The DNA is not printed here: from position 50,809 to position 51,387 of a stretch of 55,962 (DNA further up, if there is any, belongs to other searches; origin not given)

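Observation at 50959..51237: Stand-alone Csx16-like gene in a phage early operon: candidate viral ring nuclease / anti-type-III CRISPR factor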

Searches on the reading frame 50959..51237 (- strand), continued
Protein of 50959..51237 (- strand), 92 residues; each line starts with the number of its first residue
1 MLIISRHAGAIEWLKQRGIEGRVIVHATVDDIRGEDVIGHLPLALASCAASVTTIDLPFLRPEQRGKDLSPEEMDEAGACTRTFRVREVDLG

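Call 32: find_related_loci(query=A1, collection=viral_contigs, flank=10000)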
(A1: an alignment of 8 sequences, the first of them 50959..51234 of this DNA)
Query A1 (91 aa) in viral_contigs; peptide patterns used: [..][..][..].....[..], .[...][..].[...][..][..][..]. (x = any residue, [..] = any of these).
61 stretches matched a pattern; 8 encode a relative of the query (tblastn E <= 1e-3); 8 distinct loci.
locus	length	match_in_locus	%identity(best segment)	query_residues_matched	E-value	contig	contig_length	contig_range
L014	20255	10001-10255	66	1-85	2e-33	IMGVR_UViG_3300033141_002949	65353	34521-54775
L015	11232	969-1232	64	1-88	2e-33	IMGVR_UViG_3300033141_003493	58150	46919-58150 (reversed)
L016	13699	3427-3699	59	1-91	2e-32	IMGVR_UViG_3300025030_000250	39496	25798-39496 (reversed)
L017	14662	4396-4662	58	1-89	9e-31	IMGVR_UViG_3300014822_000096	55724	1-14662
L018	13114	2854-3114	59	1-85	2e-28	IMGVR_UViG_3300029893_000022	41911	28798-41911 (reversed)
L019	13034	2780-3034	53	1-85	1e-22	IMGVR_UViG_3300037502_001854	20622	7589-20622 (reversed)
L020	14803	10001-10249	47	1-78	2e-19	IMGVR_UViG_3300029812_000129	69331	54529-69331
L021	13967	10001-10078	69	63-88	5e-7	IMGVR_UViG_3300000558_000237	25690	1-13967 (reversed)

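Call 33: fold_search(model_id=the predicted structure, library=pdb)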
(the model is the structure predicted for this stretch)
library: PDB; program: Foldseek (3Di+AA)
matches with E <= 10: 154; with E <= 0.001: 0
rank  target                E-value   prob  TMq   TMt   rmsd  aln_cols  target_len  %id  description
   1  5cjj_A                6.8e-01  0.07  0.31  0.19  15.2       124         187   14  The crystal structure of phosphoribosylglycinamide formyltransferase from Campylobacter jejuni subsp. jejuni NCTC 1116 (released 2015-07-29)
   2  8y7g_A                1.1e+00  0.30  0.47  0.10   3.8        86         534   19  Crystal structure of the Marinitoga sp. Csx1-Crn2 H495A mutant in complex with cyclic-tetraadenylate (cA4) (released 2024-07-17)
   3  21ak_E                1.1e+00  0.06  0.30  0.14   9.6       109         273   15  Cryo-EM structure of the E. coli ArnA hexamer (released 2026-03-25)
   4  4u2p_D                1.4e+00  0.04  0.23  0.04  14.5        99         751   17  Full-length AMPA subtype ionotropic glutamate receptor GluA2 in the apo state (released 2014-08-20)
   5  8y7g_B                1.5e+00  0.21  0.47  0.10   3.8        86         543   19  Crystal structure of the Marinitoga sp. Csx1-Crn2 H495A mutant in complex with cyclic-tetraadenylate (cA4) (released 2024-07-17)
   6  9ofc_B                1.5e+00  0.07  0.35  0.09   6.7       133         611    9  CryoEM structure of Cad1 bound with cA4 and ATP, hexamer with three intact dimers (released 2025-08-20)
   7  4xrp_F                1.5e+00  0.03  0.21  0.07  11.6        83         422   12  Structure of the Pnkp1/Rnl/Hen1 RNA repair complex (released 2015-04-22)
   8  6ruq_C                1.7e+00  0.03  0.23  0.04  13.7       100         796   18  Structure of GluA2cryst in complex the antagonist ZK200775 and the negative allosteric modulator GYKI53655 at 4.65 A r (released 2020-06-24)
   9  3p3w_D                1.8e+00  0.04  0.25  0.08  14.3        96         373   19  Structure of a dimeric GluA3 N-terminal domain (NTD) at 4.2 A resolution (released 2011-03-09)
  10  2j6b                  1.9e+00  0.28  0.53  0.45   3.5        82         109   15  crystal structure of AFV3-109, a highly conserved protein from crenarchaeal viruses (released 2007-02-20)
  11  9ofe_G                1.9e+00  0.07  0.29  0.07   4.6        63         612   14  CryoEM structure of Cad1 bound with cA4 and ATP, hexamer with two intact dimers (released 2025-08-20)
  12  4u1y_D                1.9e+00  0.04  0.23  0.04  13.0        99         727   14  Full length GluA2-FW-(R,R)-2b complex (released 2014-08-20)
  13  4u5c_C                1.9e+00  0.03  0.22  0.05  13.2       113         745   14  Crystal structure of GluA2, con-ikot-ikot snail toxin, partial agonist FW and postitive modulator (R,R)-2b complex (released 2014-08-13)
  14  9ofb_B                2.0e+00  0.06  0.29  0.07   4.6        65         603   18  CryoEM structure of Cad1 bound with cA4 and ATP, symmetry expanded dimer refined against a composite map (released 2025-08-20)
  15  4u5f_B                2.2e+00  0.03  0.22  0.05  12.8       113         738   14  Crystal structure of GluA2, con-ikot-ikot snail toxin, partial agonist KA and postitive modulator (R,R)-2b complex, Gl (released 2014-08-13)
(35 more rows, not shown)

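Call 34: fold_search(model_id=the predicted structure, library=viral)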
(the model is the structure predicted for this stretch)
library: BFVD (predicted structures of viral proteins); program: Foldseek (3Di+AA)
matches with E <= 10: 89; with E <= 0.001: 0
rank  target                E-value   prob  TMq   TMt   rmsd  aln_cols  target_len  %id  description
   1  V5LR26                1.0e+00  0.03  0.22  0.11   9.1        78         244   19  (no name in the UniProt tables at hand)
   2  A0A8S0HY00            1.1e+00  0.09  0.37  0.32   7.3       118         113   13  (no name in the UniProt tables at hand)
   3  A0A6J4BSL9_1          1.1e+00  0.05  0.23  0.04   8.8        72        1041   21  (no name in the UniProt tables at hand)
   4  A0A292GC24            1.3e+00  0.08  0.27  0.15  10.4        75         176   20  (no name in the UniProt tables at hand)
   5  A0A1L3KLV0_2          1.5e+00  0.08  0.27  0.04   6.0        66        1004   17  (no name in the UniProt tables at hand)
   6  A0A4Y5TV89            1.9e+00  0.02  0.24  0.18  12.6       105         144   12  Uncharacterized protein [Vibrio phage VAP7]
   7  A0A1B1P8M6            2.5e+00  0.06  0.30  0.10   7.9        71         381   14  GIY-YIG domain-containing protein [Klebsiella phage vB_KpnM_KpV477]
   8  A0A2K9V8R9            2.5e+00  0.03  0.26  0.08   9.8        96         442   10  Glycosyltransferase sugar-binding protein [Bandra megavirus]
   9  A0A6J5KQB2            2.7e+00  0.04  0.27  0.19   5.4        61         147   10  Uncharacterized protein [uncultured Caudovirales phage]
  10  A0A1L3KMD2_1          2.7e+00  0.04  0.30  0.06  11.7       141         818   10  SF3 helicase domain-containing protein [Wenzhou picorna-like virus 30]
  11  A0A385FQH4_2          2.9e+00  0.02  0.18  0.03   4.9        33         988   30  Polyprotein (Fragment) [Culex picorna-like virus 1]
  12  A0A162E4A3            3.1e+00  0.06  0.30  0.08   5.9        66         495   14  GIY-YIG domain-containing protein [Klebsiella phage PKO111]
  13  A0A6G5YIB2            3.3e+00  0.06  0.35  0.41   8.7        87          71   11  (no name in the UniProt tables at hand)
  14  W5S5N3                3.3e+00  0.03  0.27  0.14   9.2        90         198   12  Glycosyltransferase [Pithovirus sibericum]
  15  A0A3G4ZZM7            3.3e+00  0.02  0.24  0.08  10.1        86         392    9  23S rRNA (Uracil(1939)-C(5))-methyltransferase RlmD [Faunusvirus sp.]
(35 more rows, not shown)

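Call 36: search_protein_families(library=padloc, proteins=[window:50959-51237:-], max_evalue=0.01)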
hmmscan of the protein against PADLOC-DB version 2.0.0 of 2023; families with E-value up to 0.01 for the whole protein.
window:50959-51237:- (92 aa): 5 families
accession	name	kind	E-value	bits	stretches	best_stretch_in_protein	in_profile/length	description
PDLC01635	Csx16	-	7.1e-18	62.7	1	3-86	2-90/91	"CAS-I,CAS-III; associated"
PDLC01062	Csx16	-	4.2e-15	54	1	3-90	5-97/98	a.k.a. cas_VVA1548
PDLC01842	CARF2--CARF_HEPN_CSX16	-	3e-12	44.3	1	3-89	386-477/478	-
PDLC01356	Csx16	-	1.8e-11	42.3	1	3-81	2-85/90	"CAS-I,CAS-III; associated"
PDLC01940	CARF8--CARF_CSX16_TM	-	0.00067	16.8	1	3-46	4-48/390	-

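Call 42: get_annotated_region(hit=H1, flank=5000)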
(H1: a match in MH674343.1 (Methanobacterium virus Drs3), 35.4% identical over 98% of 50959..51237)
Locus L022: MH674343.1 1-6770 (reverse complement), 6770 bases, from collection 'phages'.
description: Methanobacterium virus Drs3, complete genome.
organism: Methanobacterium virus Drs3 (NCBI taxid 1430441)
taxonomy: Viruses; Duplodnaviria; Heunggongvirae; Uroviricota; Caudoviricetes; Methanobavirales; Anaerodiviridae; Metforvirus; Metforvirus Drs3
host: Methanobacterium formicicum Khl10; source: -; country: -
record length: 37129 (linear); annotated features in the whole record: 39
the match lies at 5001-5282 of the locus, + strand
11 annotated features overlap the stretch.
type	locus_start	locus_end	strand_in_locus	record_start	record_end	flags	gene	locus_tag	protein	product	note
CDS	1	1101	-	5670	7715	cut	-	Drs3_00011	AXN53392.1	hypothetical protein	ORF_00011; hypothetical protein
CDS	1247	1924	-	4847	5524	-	-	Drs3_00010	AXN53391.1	ERF superfamily protein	ORF_00010; ERF superfamily protein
CDS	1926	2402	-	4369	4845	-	-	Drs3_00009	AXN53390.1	hypothetical protein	ORF_00009; hypothetical protein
CDS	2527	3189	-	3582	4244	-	-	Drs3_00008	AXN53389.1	hypothetical protein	ORF_00008; hypothetical protein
CDS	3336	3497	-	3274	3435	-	-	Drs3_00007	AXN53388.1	hypothetical protein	ORF_00007; hypothetical protein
CDS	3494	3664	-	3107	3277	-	-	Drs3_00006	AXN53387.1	hypothetical protein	ORF_00006; hypothetical protein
CDS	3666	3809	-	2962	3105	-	-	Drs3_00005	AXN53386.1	hypothetical protein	ORF_00005; hypothetical protein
CDS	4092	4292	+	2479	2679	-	-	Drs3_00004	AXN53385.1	hypothetical protein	ORF_00004; hypothetical protein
CDS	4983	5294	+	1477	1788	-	-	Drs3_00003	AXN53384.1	putative CRISPR-associated protein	ORF_00003; Putative CRISPR-associated protein (Cas_VVA1548)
CDS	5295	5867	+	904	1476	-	-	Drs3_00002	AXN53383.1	hypothetical protein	ORF_00002; hypothetical protein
CDS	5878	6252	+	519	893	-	-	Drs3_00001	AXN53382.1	hypothetical protein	ORF_00001; hypothetical protein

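Call 43: get_annotated_region(hit=H3, flank=4000)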
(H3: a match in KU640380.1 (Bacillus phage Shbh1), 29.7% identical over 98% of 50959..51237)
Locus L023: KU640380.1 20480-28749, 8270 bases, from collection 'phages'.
description: Bacillus phage Shbh1, complete genome.
organism: Bacillus phage Shbh1 (NCBI taxid 1796992)
taxonomy: Viruses; Duplodnaviria; Heunggongvirae; Uroviricota; Caudoviricetes; Herelleviridae; Bastillevirinae; Shalavirus; Shalavirus Shbh1
host: Bacillus sp. MGK1/ERV9; source: Lake Shala sediment; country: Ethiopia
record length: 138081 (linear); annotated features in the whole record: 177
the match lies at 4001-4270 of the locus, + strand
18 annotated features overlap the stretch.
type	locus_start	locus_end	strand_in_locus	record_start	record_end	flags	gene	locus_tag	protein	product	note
CDS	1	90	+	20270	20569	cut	-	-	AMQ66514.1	hypothetical protein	gp32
CDS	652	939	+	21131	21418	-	-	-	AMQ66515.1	hypothetical protein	gp34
CDS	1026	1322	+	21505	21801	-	-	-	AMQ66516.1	hypothetical protein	gp35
CDS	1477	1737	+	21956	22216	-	-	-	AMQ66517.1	shikimate dehydrogenase-like protein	gp36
CDS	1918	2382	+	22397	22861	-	-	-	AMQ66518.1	glutamyl-tRNA synthetase-like protein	gp37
CDS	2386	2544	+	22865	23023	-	-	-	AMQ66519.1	ATP-dependent DNA helicase RecQ-like protein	gp38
CDS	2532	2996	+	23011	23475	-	-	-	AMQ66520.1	glycerate dehydrogenase-like protein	gp39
CDS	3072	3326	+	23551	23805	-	-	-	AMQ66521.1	hypothetical protein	gp40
CDS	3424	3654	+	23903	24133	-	-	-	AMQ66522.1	hypothetical protein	gp41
CDS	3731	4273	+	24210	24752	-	-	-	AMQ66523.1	hypothetical protein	gp42; CRISPR related domain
CDS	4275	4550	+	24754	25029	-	-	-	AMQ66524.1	hypothetical protein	gp43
CDS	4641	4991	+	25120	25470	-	-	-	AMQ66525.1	hypothetical protein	gp44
CDS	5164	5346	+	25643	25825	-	-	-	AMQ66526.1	hypothetical protein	gp45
CDS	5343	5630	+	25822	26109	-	-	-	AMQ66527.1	hypothetical protein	gp46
CDS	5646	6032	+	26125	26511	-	-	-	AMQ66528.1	hydroxylamine reductase-like protein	gp47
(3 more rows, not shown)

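Call 49: find_related_loci(query=A1, collection=genome_contigs, flank=10000)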
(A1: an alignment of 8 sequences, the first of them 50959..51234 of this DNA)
Query A1 (91 aa) in genome_contigs; peptide patterns used: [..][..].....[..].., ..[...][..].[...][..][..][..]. (x = any residue, [..] = any of these).
117 stretches matched a pattern; 49 encode a relative of the query (tblastn E <= 1e-3); 49 distinct loci.
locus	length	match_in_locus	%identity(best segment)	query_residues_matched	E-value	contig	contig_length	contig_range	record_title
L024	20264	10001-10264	57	1-88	4e-29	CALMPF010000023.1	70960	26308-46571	MAG TPA_asm: uncultured Planctomycetia bacterium isolate SRR2107179_bin.59_CONCOCT_v1.1_MAG genome assembly, contig: ERZ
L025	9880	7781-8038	57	1-86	5e-28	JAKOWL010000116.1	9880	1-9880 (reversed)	MAG: Pseudomonadota bacterium isolate JPNG_maxbin.114 k201_153328, whole genome shotgun sequence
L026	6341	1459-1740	41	2-91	3e-15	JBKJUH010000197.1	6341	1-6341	MAG: Agitococcus sp. isolate ant_bin.657 k117_2546320, whole genome shotgun sequence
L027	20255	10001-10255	47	1-79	8e-15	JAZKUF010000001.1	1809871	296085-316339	MAG: Candidatus Accumulibacter jenkinsii isolate UW20 Ga0558716_00013, whole genome shotgun sequence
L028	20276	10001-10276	37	2-90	9e-15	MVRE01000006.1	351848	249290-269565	MAG: Methanoregula sp. PtaU1.Bin051 A4E35_contig000006, whole genome shotgun sequence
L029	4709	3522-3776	42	2-78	1e-14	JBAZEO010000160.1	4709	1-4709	MAG: Dehalococcoidia bacterium isolate SO_2017_LW3_128 NODE_69011_length_4709_cov_5.403536_LW162_2017, whole genome shot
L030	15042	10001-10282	37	1-90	2e-14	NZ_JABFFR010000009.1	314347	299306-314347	Azospirillum oleiclasticum strain RWY-5-1-1 contig9, whole genome shotgun sequence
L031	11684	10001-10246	45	1-78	3e-14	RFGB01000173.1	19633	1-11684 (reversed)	MAG: Alphaproteobacteria bacterium isolate J013 k99_856818, whole genome shotgun sequence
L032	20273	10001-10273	39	3-88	1e-13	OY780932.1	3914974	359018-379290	MAG: Planctomycetota bacterium isolate 8948a4fa-d588-4077-bf9d-2cdc62be6801 genome assembly, chromosome: 1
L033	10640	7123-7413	37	1-89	9e-14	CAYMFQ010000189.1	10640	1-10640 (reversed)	MAG TPA_asm: uncultured Granulosicoccaceae bacterium isolate SRP268394_co1_152 genome assembly, contig: NODE_9683_length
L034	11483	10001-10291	36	1-89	3e-12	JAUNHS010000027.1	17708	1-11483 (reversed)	MAG: Acinetobacter sp. isolate S28M_Sa_46 NODE_1010_length_17708_cov_60.642100, whole genome shotgun sequence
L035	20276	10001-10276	36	3-89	3e-12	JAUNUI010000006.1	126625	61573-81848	MAG: Pelistega sp. isolate S5R_St_24 NODE_49_length_126625_cov_70.568144, whole genome shotgun sequence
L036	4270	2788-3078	37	1-89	4e-12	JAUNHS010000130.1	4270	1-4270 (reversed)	MAG: Acinetobacter sp. isolate S28M_Sa_46 NODE_5131_length_4270_cov_61.222539, whole genome shotgun sequence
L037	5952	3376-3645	36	3-87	6e-12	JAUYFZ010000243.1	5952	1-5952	MAG: Rhodocyclaceae bacterium isolate C21_metabat.bin.53 C21_k141_378919, whole genome shotgun sequence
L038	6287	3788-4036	35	1-78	2e-11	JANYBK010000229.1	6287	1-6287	MAG: Methanomicrobiales archaeon isolate GL140_5_metabat_83 GL140_5_k141_3757507, whole genome shotgun sequence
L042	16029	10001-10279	34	1-88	2e-10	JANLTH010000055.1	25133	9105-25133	MAG: Burkholderiales bacterium isolate OTE_25_metabat_215 OTE_25_k141_2730710, whole genome shotgun sequence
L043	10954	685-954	37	1-85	4e-10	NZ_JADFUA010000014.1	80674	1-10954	Chitinilyticum piscinae strain 4Y14 NODE_14_length_80674_cov_150.268166, whole genome shotgun sequence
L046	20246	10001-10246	39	2-78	5e-10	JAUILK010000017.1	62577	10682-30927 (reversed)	MAG: Gammaproteobacteria bacterium isolate Co_bin.43 NODE_3624_length_62577_cov_1.695997, whole genome shotgun sequence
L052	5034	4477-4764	35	1-91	2e-9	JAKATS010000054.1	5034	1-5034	MAG: Acidobacteria bacterium isolate YP3.bin101 NODE_22187_length_5034_cov_1.18443, whole genome shotgun sequence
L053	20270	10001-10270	31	2-86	3e-9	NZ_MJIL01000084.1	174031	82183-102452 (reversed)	Photobacterium proteolyticum strain 13-12 scaffold47, whole genome shotgun sequence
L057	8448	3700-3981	34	1-89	4e-8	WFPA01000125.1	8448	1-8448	MAG: Albidovulum sp. isolate S012_34 k151_230124, whole genome shotgun sequence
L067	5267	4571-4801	38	2-73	8e-6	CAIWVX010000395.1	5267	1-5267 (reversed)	MAG: uncultured beta proteobacterium isolate KT_bin-0368 genome assembly, contig: bin-0368:395/501, whole genome shotgun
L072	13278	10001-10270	33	2-89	9e-5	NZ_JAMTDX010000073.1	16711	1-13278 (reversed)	MAG: Accumulibacter sp. isolate SCELSE-10 NODE_3940_length_16711_cov_38.281700, whole genome shotgun sequence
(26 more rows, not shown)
